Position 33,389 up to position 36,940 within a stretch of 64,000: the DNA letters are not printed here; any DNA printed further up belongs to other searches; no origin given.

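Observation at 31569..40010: MarR-OMF-RND-RND efflux operon with no periplasmic adaptor (MFP) gene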

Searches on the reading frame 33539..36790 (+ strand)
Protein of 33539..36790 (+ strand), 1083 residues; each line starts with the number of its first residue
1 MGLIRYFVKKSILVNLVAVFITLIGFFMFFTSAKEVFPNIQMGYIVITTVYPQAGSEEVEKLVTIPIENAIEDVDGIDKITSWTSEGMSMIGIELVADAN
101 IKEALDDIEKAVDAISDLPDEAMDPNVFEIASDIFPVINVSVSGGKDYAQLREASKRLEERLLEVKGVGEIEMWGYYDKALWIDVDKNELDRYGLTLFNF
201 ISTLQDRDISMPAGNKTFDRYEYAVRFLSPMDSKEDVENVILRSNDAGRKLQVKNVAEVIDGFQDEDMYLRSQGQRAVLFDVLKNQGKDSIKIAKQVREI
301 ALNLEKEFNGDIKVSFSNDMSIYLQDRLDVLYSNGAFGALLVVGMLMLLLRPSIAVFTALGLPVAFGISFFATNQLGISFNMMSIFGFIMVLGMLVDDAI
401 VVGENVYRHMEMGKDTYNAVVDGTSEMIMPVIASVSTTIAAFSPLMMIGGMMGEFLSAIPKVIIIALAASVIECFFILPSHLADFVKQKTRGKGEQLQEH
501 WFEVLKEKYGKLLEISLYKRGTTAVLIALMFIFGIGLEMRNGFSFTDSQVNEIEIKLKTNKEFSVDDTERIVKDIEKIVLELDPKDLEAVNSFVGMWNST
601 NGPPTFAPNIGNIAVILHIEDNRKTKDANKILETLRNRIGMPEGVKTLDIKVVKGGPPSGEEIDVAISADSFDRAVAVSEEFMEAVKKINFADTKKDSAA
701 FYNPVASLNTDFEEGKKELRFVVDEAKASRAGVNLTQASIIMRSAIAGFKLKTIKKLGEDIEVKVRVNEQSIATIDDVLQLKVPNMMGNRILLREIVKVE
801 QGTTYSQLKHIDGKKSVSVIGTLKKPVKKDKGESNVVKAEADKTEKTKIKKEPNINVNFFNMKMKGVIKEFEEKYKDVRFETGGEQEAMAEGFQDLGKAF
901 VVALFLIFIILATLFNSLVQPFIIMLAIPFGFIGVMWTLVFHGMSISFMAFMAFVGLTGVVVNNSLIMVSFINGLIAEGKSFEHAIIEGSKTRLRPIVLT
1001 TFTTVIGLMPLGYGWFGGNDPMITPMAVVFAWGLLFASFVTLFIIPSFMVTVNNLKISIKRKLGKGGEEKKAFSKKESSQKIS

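Call 3: search_protein_families(library=pfam, proteins=[window:33539-36790:+])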
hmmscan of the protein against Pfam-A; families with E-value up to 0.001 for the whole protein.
window:33539-36790:+ (1083 aa): 3 families
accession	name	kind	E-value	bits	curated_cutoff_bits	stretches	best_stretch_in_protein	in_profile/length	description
PF00873.25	ACR_tran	-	2e-152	509.6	28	2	4-849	2-842/1021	AcrB/AcrD/AcrF family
PF03176.21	MMPL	-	2.1e-09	37.3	20.5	1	892-1055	141-305/333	MMPL family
PF02355.23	SecD_SecF_C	-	6.1e-07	29.5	20.5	1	350-484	54-185/189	Protein export membrane protein SecD/SecF, C-terminal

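Call 4: search_protein_families(library=ncbifam, proteins=[window:33539-36790:+])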
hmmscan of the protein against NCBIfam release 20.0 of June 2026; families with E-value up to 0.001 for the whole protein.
window:33539-36790:+ (1083 aa): 14 families
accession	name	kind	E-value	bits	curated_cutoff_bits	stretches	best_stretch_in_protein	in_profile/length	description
NF033617.1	RND_permease_2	subfamily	2.8e-133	446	1250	1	5-1048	2-1003/1009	multidrug efflux RND transporter permease subunit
NF000282.2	RND_permease_1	subfamily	5e-99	332.6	1250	1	5-1053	2-1028/1029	multidrug efflux RND transporter permease subunit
TIGR00915.1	2A0602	subfamily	3.1e-86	290.2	940.35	2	4-822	2-829/1050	efflux RND transporter permease subunit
TIGR00914.1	2A0601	subfamily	1.5e-80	271.3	701.45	1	3-1052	5-1035/1051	CusA/CzcA family heavy metal efflux RND transporter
NF007905.0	PRK10614.1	equivalog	6.5e-71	239.3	1774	2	4-810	4-795/1025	multidrug efflux RND transporter permease subunit MdtC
NF007133.0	PRK09579.1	equivalog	1.3e-67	228.2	1763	2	3-820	3-802/1017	multidrug efflux RND transporter permease subunit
NF007798.0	PRK10503.1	equivalog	4.5e-60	203.3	1584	1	4-1066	13-1036/1040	MdtB/MuxB family multidrug efflux RND transporter permease subunit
NF007842.1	PRK10555.1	equivalog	1.6e-56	191.8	1854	2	5-827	3-833/1036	multidrug efflux RND transporter permease AcrD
NF000037.1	RND_perm_OqxB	exception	5.2e-51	173.5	2200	2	1-805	1-815/1050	multidrug efflux RND transporter permease subunit OqxB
NF007131.0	PRK09577.1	equivalog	2.4e-49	167.9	1768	2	4-822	2-824/1045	multidrug efflux RND transporter permease subunit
NF011706.2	PRK15127.1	equivalog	8e-44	149.8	2150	2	5-513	3-527/1049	multidrug efflux RND transporter permease subunit AcrB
TIGR00921.1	2A067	subfamily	1.1e-14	53.5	351.9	2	336-537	196-404/733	hydrophobe/amphiphile efflux-3 (HAE3) family transporter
NF009583.0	PRK13024.1-3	subfamily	5.6e-11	41.2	721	2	334-560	284-507/755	protein translocase subunit SecDF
TIGR00916.1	2A0604s01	subfamily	1.6e-06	27.9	148.6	1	352-452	113-211/231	SecD/SecF family protein translocase subunit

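Call 13: find_homologous_proteins(query=window:33539-36790:+)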
Query window:33539-36790:+ (1083 aa): 6714 proteins with E <= 0.001 among 8000 candidates; the best 120 are listed.
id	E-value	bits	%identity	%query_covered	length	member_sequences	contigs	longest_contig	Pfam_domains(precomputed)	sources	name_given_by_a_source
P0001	0.0e+0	2360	100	100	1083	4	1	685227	PF03176.22,PF02355.23,PF00873.26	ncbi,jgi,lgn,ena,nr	ncbi:MAG: hypothetical protein CVV21_07610 [Candidatus Goldiibacteriota bacterium HGW-Goldbacteria-1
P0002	0.0e+0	1415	61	99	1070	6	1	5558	PF02355.23,PF00873.26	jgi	-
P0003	0.0e+0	1410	62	98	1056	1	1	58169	PF03176.22,PF00873.26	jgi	-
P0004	0.0e+0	1352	59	99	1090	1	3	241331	PF03176.22,PF02355.23,PF00873.26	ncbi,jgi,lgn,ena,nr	ncbi:efflux RND transporter permease subunit [bacterium]|nr:efflux RND transporter permease subunit 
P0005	0.0e+0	1345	57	100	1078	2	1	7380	PF03176.22,PF02355.23,PF00873.26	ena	-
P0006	0.0e+0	1335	57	99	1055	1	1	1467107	PF02355.23,PF00873.26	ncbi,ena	-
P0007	0.0e+0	1334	57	99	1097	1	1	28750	PF03176.22,PF02355.23,PF00873.26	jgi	jgi:multidrug efflux pump subunit AcrB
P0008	0.0e+0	1332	58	98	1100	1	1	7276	PF03176.22,PF02355.23,PF00873.26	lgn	-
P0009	0.0e+0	1321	57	100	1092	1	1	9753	PF03176.22,PF02355.23,PF00873.26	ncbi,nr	ncbi:efflux RND transporter permease subunit [candidate division FCPU426 bacterium]|nr:efflux RND tr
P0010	0.0e+0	1315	57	99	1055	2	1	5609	PF03176.22,PF02355.23,PF00873.26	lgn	-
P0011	0.0e+0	1315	56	99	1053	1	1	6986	PF03176.22,PF02355.23,PF00873.26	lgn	-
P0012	0.0e+0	1160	51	100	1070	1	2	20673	PF03176.22,PF00873.26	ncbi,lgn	ncbi:MAG: efflux RND transporter permease subunit [Candidatus Goldiibacteriota bacterium]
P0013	0.0e+0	1146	52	98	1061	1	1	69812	PF02355.23,PF00873.26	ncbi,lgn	-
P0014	0.0e+0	1144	52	99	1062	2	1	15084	PF03176.22,PF02355.23,PF00873.26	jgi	-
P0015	0.0e+0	1123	51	98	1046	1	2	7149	PF03176.22,PF02355.23,PF00873.26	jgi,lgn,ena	-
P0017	0.0e+0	1115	50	99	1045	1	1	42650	PF03176.22,PF02355.23,PF00873.26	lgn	-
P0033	1.5e-196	674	36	98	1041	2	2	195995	PF03176.22,PF02355.23,PF00873.26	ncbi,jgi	-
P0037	1.9e-192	660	36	97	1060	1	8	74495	PF03176.22,PF02355.23,PF00873.26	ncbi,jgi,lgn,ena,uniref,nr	ncbi:MAG: MFS transporter [Candidatus Omnitrophica bacterium CG11_big_fil_rev_8_21_14_0_20_45_26]|un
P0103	1.5e-177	611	34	99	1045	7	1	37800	PF03176.22,PF02355.23,PF00873.26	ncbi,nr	ncbi:MAG: efflux RND transporter permease subunit [Bdellovibrionota bacterium]|nr:efflux RND transpo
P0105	3.6e-177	610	36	97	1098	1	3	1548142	PF03176.22,PF02355.23,PF00873.26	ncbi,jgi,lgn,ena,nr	ncbi:MAG: AcrB/AcrD/AcrF family protein [Spirochaetae bacterium HGW-Spirochaetae-1]|jgi:multidrug ef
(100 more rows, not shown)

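Call 14: find_encoding_contigs(protein=P0004, flank=10000, max_places=3)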
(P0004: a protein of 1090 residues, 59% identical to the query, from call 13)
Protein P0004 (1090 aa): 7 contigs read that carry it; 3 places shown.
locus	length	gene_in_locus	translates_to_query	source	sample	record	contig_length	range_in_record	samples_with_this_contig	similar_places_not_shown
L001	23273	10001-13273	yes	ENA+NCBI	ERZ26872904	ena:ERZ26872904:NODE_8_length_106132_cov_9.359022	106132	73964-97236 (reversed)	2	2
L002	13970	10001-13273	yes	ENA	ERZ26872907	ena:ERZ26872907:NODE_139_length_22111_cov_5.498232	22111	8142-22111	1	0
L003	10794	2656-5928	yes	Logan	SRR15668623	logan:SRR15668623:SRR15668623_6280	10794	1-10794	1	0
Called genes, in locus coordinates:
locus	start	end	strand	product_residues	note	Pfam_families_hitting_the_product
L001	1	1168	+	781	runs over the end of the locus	PF04055:Radical_SAM, PF13353:Fer4_12, PF13186:SPASM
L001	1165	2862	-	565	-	-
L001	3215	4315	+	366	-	PF00465:Fe-ADH, PF13685:Fe-ADH_2, PF01761:DHQ_synthase, PF24621:DHQS_C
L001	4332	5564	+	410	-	PF12895:ANAPC3 (faint), PF24575:TPR_Slam (faint), PF25063:ARM_TT21_C (weak), PF23914:TPR_CcmH_CycH (weak), PF14559:TPR_19 (weak), PF00515:TPR_1 (weak), PF07719:TPR_2 (weak), PF03259:Robl_LC7 (weak), +8 more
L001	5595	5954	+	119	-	PF03259:Robl_LC7 (weak)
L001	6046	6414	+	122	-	PF04977:DivIC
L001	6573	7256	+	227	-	PF04417:DUF501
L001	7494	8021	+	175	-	PF04542:Sigma70_r2, PF08281:Sigma70_r4_2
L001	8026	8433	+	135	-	-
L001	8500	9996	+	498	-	PF02321:OEP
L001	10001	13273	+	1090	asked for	PF00873:ACR_tran, PF02355:SecD_SecF_C (weak), PF03176:MMPL (weak)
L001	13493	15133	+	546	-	PF00342:PGI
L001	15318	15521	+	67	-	-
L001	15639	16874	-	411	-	PF00890:FAD_binding_2 (weak), PF01134:GIDA (faint), PF01266:DAO (weak), PF03486:HI0933_like, PF07992:Pyr_redox_2 (weak), PF13738:Pyr_redox_3 (faint), PF22780:HI0933_like_1st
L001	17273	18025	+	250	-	PF00300:His_Phos_1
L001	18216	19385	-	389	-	PF00072:Response_reg, PF13487:HD_5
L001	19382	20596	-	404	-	PF00072:Response_reg, PF08668:HDOD, PF01966:HD (weak)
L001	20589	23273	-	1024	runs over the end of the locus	PF00989:PAS, PF08447:PAS_3 (faint), PF08448:PAS_4, PF13426:PAS_9 (weak), PF13188:PAS_8, PF13426:PAS_9 (weak), PF00989:PAS, PF02518:HATPase_c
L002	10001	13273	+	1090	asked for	PF00873:ACR_tran, PF02355:SecD_SecF_C (weak), PF03176:MMPL (weak)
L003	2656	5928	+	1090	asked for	PF00873:ACR_tran, PF02355:SecD_SecF_C (weak), PF03176:MMPL (weak)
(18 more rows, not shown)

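Call 15: find_encoding_contigs(protein=P0006, flank=10000, max_places=3)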
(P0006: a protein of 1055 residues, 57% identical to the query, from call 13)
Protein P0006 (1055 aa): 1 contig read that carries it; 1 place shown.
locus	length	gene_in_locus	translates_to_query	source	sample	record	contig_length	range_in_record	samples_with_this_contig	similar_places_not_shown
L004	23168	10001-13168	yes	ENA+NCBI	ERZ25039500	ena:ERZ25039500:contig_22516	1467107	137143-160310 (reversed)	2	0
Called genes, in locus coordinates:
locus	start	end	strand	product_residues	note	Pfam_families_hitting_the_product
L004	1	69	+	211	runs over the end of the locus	-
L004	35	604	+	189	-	PF17792:ThiD2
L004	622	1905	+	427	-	PF01964:ThiC_Rad_SAM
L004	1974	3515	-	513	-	-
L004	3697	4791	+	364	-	PF00465:Fe-ADH, PF13685:Fe-ADH_2, PF01761:DHQ_synthase, PF24621:DHQS_C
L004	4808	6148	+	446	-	PF12895:ANAPC3 (faint), PF13432:TPR_16 (weak), PF23914:TPR_CcmH_CycH (weak), PF14559:TPR_19, PF00515:TPR_1 (weak), PF07719:TPR_2 (weak), PF13414:TPR_11 (weak), PF03259:Robl_LC7, +9 more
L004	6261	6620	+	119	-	PF03259:Robl_LC7 (weak)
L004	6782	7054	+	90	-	PF04977:DivIC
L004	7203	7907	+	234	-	PF04417:DUF501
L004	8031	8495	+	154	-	PF22381:Staph_reg_Sar_Rot, PF22166:WHD_ArnR1 (weak), PF01047:MarR, PF12802:MarR_2, PF13463:HTH_27 (faint)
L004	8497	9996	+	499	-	PF02321:OEP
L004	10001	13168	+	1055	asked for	PF00873:ACR_tran, PF02355:SecD_SecF_C (faint)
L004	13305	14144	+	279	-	PF09335:VTT_dom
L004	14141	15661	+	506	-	PF01262:AlaDh_PNT_C (faint), PF01134:GIDA (faint), PF07992:Pyr_redox_2, PF13738:Pyr_redox_3, PF00070:Pyr_redox, PF02852:Pyr_redox_dim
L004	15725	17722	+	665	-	PF00456:Transketolase_N, PF02779:Transket_pyr, PF02780:Transketolase_C (weak), PF22613:Transketolase_C_1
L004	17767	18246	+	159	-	PF02502:LacAB_rpiB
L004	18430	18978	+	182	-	PF08212:Lipocalin_2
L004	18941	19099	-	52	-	-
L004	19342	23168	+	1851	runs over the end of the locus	-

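Call 17: find_encoding_contigs(protein=P0013, flank=8000, max_places=2)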
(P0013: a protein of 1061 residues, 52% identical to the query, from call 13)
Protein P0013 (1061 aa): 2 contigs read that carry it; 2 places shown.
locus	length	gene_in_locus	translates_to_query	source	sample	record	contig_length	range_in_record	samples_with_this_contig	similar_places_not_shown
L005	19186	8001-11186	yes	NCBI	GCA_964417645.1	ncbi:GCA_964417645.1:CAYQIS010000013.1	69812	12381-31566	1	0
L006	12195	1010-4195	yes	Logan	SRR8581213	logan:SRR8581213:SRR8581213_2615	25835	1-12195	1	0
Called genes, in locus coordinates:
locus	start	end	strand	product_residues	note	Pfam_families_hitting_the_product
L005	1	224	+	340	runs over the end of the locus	PF00535:Glycos_transf_2, PF10111:Glyco_tranf_2_2, PF13641:Glyco_tranf_2_3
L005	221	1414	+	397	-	PF01041:DegT_DnrJ_EryC1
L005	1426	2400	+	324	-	PF01073:3Beta_HSD, PF01370:Epimerase, PF02719:Polysacc_synt_2 (weak), PF16363:GDP_Man_Dehyd, PF07993:NAD_binding_4 (faint), PF13460:NAD_binding_10 (weak)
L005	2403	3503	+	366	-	PF13439:Glyco_transf_4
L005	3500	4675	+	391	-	PF04932:Wzy_C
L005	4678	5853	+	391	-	PF13579:Glyco_trans_4_4, PF13439:Glyco_transf_4, PF00534:Glycos_transf_1, PF13692:Glyco_trans_1_4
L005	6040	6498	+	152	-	PF01047:MarR, PF12802:MarR_2, PF13463:HTH_27 (weak)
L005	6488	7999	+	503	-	PF02321:OEP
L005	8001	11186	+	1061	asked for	PF00873:ACR_tran, PF02355:SecD_SecF_C (weak)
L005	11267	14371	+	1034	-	PF00873:ACR_tran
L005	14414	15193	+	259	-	PF18935:DUF5683 (faint), PF00515:TPR_1 (faint), PF07719:TPR_2 (faint), PF13432:TPR_16 (weak), PF14559:TPR_19 (weak)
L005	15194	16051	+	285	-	-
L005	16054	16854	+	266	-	PF00515:TPR_1 (faint), PF07719:TPR_2 (faint), PF14559:TPR_19 (weak), PF18935:DUF5683 (weak)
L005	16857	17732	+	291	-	-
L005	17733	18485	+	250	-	PF20260:PUA_4, PF04452:Methyltrans_RNA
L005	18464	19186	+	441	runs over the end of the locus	PF01523:PmbA_TldD_1st, PF19290:PmbA_TldD_2nd, PF19289:PmbA_TldD_3rd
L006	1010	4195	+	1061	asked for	PF00873:ACR_tran, PF02355:SecD_SecF_C (weak)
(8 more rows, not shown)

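Call 18: find_encoding_contigs(protein=P0033, flank=8000, max_places=2)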
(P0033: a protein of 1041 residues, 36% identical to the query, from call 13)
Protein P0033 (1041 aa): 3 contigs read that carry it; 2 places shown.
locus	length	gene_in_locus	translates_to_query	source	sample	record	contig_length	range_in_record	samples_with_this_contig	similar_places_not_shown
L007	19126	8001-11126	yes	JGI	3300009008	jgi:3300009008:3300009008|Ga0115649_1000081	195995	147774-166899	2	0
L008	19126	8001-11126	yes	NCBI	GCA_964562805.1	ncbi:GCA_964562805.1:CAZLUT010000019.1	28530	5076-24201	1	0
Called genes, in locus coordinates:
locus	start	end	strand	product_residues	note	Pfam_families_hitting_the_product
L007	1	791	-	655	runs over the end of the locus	PF02606:LpxK, PF06258:Mito_fiss_Elm1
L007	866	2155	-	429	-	PF04413:Glycos_transf_N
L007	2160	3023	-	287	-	PF02899:Phage_int_SAM_1, PF13102:Phage_int_SAM_5, PF13495:Phage_int_SAM_4, PF00589:Phage_integrase, PF22823:MrpR_C_cat (weak)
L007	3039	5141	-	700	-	PF01751:Toprim, PF01131:Topoisom_bac, PF01396:Zn_ribbon_Top1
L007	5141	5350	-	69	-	PF02597:ThiS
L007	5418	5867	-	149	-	-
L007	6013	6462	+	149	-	PF22381:Staph_reg_Sar_Rot (weak), PF01047:MarR, PF12802:MarR_2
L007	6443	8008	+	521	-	PF02321:OEP (weak)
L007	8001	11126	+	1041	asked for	PF00873:ACR_tran, PF03176:MMPL (weak), PF02355:SecD_SecF_C (faint)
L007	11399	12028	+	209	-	PF12686:DUF3800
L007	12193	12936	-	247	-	-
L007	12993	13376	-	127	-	-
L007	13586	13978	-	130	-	PF00072:Response_reg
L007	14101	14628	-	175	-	PF00702:Hydrolase (weak), PF12710:HAD (faint), PF13419:HAD_2 (weak), PF13242:Hydrolase_like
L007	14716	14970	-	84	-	PF02810:SEC-C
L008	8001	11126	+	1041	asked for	PF00873:ACR_tran, PF03176:MMPL (weak), PF02355:SecD_SecF_C (faint)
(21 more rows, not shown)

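Call 19: find_encoding_contigs(protein=P0037, flank=8000, max_places=2)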
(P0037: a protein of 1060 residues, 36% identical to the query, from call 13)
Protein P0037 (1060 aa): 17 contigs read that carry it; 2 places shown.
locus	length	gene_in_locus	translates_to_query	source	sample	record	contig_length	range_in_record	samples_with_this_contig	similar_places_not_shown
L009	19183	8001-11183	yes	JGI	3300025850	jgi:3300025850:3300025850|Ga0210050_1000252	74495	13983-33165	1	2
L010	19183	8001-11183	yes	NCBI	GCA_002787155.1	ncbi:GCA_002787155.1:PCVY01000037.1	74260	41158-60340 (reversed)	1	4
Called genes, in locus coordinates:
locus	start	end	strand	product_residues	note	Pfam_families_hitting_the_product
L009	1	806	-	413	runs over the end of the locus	PF00155:Aminotran_1_2, PF00266:Aminotran_5, PF01212:Beta_elim_lyase (weak), PF01053:Cys_Met_Meta_PP (weak)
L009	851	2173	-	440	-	PF19295:SufBD_N, PF01458:SUFBD_core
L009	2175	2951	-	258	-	PF02463:SMC_N (weak), PF00005:ABC_tran, PF13304:AAA_21 (faint)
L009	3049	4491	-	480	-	PF19295:SufBD_N, PF01458:SUFBD_core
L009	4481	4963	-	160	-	PF02082:Rrf2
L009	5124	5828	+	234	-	PF03649:UPF0014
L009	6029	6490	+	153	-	PF22381:Staph_reg_Sar_Rot, PF01047:MarR, PF12802:MarR_2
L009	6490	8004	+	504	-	PF02321:OEP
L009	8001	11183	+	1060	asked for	PF00873:ACR_tran, PF03176:MMPL (faint), PF02355:SecD_SecF_C (weak)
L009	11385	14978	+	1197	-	-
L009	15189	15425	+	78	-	-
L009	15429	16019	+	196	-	PF01641:SelR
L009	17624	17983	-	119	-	-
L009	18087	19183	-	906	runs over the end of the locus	PF02629:CoA_binding, PF13380:CoA_binding_2, PF13607:Succ_CoA_lig, PF00549:Ligase_CoA (faint), PF19045:Ligase_CoA_2, PF13549:ATP-grasp_5, PF13302:Acetyltransf_3, PF00583:Acetyltransf_1, +1 more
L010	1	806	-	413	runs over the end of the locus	PF00155:Aminotran_1_2, PF00266:Aminotran_5, PF01212:Beta_elim_lyase (weak), PF01053:Cys_Met_Meta_PP (weak)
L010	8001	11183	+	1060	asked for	PF00873:ACR_tran, PF03176:MMPL (faint), PF02355:SecD_SecF_C (weak)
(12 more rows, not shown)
